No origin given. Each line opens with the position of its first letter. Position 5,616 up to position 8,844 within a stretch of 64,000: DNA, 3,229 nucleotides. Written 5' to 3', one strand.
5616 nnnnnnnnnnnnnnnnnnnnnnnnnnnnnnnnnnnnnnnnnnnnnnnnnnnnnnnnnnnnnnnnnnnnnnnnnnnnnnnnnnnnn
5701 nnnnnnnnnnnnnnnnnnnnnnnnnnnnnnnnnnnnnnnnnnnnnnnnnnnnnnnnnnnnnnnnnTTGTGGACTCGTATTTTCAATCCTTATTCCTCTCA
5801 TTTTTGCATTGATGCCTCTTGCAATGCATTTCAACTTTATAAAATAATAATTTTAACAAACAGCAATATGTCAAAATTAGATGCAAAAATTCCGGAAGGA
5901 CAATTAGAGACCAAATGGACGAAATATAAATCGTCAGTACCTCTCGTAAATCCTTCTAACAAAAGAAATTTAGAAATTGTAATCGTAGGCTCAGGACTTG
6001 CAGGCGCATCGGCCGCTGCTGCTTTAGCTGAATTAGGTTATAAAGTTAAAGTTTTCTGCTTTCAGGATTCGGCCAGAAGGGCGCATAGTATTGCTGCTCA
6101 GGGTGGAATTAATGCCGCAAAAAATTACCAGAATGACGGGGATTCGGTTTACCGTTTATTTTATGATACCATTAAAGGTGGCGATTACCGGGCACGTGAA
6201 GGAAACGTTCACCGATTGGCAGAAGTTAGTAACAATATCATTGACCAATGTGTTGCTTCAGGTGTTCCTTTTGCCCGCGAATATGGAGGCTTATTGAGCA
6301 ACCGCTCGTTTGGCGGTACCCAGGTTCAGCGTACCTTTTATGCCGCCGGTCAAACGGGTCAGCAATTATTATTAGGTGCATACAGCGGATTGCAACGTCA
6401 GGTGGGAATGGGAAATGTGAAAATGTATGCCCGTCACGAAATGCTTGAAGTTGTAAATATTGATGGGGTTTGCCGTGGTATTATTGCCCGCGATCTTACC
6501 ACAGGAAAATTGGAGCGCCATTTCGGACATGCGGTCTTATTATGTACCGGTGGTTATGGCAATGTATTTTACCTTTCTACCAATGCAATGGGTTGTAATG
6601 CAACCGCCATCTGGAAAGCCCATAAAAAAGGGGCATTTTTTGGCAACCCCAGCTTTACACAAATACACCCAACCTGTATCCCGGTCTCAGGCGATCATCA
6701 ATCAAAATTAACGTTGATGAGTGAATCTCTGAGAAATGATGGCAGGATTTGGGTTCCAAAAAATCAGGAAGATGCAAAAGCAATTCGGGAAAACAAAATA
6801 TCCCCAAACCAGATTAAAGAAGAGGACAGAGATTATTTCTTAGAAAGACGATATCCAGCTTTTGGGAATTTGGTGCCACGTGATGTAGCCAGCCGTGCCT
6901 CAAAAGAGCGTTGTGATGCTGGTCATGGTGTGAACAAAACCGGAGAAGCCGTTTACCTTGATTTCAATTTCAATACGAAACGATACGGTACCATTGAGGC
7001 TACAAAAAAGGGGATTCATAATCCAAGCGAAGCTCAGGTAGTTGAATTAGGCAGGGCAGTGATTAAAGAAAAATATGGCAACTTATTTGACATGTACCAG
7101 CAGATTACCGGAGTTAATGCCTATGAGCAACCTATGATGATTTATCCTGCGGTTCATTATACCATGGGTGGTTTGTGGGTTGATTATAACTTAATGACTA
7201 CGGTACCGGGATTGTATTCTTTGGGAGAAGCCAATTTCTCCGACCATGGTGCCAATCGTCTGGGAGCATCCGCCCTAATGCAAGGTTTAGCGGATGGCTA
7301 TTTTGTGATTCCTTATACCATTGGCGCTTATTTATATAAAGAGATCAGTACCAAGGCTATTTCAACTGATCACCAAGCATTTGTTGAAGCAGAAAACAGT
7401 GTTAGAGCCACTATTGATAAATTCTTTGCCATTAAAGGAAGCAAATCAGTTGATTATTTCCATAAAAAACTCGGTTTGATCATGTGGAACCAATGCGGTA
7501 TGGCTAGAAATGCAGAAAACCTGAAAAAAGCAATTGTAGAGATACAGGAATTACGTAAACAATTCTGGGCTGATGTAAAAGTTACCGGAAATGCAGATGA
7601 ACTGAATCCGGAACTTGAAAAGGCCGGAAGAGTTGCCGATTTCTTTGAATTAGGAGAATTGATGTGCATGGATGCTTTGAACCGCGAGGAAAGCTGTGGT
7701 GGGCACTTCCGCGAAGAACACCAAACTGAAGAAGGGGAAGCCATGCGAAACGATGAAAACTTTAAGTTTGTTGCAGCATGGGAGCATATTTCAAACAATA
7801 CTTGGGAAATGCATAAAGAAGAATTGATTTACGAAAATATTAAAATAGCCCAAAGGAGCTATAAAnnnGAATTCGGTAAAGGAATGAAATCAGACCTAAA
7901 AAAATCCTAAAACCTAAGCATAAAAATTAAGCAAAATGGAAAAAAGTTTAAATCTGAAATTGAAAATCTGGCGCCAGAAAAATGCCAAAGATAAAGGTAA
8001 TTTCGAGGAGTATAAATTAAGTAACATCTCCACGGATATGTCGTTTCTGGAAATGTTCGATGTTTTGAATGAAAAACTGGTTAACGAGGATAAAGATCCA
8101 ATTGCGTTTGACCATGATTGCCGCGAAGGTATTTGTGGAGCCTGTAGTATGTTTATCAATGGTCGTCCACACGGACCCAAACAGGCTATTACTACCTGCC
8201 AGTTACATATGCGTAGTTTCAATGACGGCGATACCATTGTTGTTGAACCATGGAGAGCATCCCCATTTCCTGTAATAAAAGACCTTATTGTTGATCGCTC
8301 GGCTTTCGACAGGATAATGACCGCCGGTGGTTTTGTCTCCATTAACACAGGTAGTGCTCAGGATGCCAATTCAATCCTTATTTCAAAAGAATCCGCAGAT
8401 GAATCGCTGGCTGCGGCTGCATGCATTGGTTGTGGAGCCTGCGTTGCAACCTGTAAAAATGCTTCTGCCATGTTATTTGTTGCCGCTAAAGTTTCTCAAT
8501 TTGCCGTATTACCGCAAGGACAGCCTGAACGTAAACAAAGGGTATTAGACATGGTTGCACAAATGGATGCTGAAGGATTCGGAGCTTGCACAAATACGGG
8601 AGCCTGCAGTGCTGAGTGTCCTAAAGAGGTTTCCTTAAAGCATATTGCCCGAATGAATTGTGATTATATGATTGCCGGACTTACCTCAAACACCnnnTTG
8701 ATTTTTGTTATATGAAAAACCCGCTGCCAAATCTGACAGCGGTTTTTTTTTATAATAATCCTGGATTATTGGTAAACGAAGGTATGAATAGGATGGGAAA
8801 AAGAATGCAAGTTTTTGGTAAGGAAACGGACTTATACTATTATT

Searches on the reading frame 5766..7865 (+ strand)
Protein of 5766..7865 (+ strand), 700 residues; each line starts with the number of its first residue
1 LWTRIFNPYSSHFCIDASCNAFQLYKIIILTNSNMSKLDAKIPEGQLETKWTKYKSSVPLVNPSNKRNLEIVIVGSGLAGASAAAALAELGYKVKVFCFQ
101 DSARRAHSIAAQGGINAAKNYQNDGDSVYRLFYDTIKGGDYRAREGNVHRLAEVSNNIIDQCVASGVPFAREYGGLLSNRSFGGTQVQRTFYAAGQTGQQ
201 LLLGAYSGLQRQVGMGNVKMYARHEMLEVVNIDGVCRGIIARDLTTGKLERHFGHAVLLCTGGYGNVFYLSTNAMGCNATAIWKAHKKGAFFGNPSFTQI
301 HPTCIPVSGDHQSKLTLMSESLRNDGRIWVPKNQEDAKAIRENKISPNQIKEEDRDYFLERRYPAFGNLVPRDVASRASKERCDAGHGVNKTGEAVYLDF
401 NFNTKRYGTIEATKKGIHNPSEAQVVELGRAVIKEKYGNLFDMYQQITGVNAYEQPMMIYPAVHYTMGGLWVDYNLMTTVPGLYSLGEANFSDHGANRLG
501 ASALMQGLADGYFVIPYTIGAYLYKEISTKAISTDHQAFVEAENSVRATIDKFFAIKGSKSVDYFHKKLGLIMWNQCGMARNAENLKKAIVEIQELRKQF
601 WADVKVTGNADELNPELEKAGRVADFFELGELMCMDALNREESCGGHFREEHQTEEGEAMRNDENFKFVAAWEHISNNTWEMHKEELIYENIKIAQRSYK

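Call 27: search_protein_families(library=pfam, proteins=[window:5766-7865:+], max_evalue=0.001)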
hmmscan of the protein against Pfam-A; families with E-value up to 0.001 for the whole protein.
window:5766-7865:+ (700 aa): 7 families
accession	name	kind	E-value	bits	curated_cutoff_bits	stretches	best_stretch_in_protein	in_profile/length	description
PF00890.30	FAD_binding_2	-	3e-54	185.2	20.4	1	71-504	2-414/414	FAD binding domain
PF02910.25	Succ_DH_flav_C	-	3.2e-36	124.6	20.8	1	566-699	1-130/130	Fumarate reductase flavoprotein C-term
PF01266.30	DAO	-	1.8e-07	31.5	27.9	1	71-168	2-81/353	FAD dependent oxidoreductase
PF13450.12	NAD_binding_8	-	0.00014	22.5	21.9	1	73-97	1-25/68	NAD(P)-binding Rossmann-like domain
PF07992.20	Pyr_redox_2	-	0.00014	21.8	26.1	0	70-97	2-29/291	Pyridine nucleotide-disulphide oxidoreductase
PF00070.33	Pyr_redox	-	0.0004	21.3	22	1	71-104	2-35/82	Pyridine nucleotide-disulphide oxidoreductase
PF01134.28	GIDA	-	0.00078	19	22.1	0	71-103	2-29/391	Glucose inhibited division protein A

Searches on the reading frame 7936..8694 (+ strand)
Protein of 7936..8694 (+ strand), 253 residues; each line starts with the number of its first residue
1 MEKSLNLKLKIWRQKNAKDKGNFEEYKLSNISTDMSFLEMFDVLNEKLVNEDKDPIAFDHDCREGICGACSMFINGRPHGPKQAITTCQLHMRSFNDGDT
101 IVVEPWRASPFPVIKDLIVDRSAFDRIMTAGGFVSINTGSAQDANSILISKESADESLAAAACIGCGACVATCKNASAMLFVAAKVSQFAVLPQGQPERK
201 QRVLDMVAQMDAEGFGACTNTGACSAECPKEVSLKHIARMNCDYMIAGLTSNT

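Call 27: search_protein_families(library=pfam, proteins=[window:7936-8694:+], max_evalue=0.001)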
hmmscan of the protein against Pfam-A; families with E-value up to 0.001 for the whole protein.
window:7936-8694:+ (253 aa): 7 families
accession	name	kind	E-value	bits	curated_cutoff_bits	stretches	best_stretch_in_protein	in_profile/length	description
PF13085.11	Fer2_3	-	1.9e-25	89.3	27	1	8-124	1-105/107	2Fe-2S iron-sulfur cluster binding domain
PF13183.11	Fer4_8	-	1.1e-08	35.9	27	1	160-232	2-68/68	4Fe-4S dicluster domain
PF12838.12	Fer4_7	-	4.9e-07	30.6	27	1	163-231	2-51/52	4Fe-4S dicluster domain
PF13187.11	Fer4_9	-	5.9e-05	23.5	27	0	162-231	1-50/52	4Fe-4S dicluster domain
PF13534.11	Fer4_17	-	0.00014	22.7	22.2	1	162-232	1-60/61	4Fe-4S dicluster domain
PF13746.11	Fer4_18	-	0.00034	21.2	27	0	199-242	42-85/114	4Fe-4S dicluster domain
PF13237.11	Fer4_10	-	0.00072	19.9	25.5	0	160-229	6-53/53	4Fe-4S dicluster domain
